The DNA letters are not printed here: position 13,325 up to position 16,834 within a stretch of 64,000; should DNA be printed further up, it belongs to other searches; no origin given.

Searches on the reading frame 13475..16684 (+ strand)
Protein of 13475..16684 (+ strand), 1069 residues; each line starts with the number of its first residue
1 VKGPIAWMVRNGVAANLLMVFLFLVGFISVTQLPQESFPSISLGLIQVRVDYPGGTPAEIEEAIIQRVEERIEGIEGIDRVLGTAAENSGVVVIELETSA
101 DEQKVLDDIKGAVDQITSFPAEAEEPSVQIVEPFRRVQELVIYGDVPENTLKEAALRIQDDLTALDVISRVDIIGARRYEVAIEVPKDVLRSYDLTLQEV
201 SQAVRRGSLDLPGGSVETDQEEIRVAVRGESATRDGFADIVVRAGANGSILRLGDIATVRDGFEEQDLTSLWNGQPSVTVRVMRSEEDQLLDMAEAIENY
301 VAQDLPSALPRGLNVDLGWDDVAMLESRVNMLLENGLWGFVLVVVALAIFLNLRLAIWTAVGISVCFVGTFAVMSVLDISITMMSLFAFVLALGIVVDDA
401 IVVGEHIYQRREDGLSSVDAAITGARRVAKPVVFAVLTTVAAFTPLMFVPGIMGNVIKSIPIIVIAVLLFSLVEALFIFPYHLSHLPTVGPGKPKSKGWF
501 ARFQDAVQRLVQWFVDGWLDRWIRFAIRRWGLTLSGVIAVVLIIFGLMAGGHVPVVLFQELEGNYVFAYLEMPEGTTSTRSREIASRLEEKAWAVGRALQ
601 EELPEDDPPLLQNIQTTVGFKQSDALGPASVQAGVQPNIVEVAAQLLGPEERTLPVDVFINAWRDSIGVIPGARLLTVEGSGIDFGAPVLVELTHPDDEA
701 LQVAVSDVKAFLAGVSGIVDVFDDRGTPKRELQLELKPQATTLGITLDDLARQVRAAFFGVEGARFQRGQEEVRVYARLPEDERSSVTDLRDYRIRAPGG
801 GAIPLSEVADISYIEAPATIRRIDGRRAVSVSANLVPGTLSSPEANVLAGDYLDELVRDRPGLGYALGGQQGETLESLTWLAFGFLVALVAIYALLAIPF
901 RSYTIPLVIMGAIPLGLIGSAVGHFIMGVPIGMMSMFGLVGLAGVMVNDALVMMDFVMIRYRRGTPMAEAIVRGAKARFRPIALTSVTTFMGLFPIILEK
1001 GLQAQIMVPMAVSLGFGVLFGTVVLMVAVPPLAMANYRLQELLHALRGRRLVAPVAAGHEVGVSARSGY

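Call 30: search_protein_families(library=pfam, proteins=[window:13475-16684:+], max_evalue=0.0001)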
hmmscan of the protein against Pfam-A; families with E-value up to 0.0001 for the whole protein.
window:13475-16684:+ (1069 aa): 1 family
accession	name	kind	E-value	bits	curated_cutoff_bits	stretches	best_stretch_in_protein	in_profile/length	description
PF00873.25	ACR_tran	-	6.3e-156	521.2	28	1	8-1032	5-1016/1021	AcrB/AcrD/AcrF family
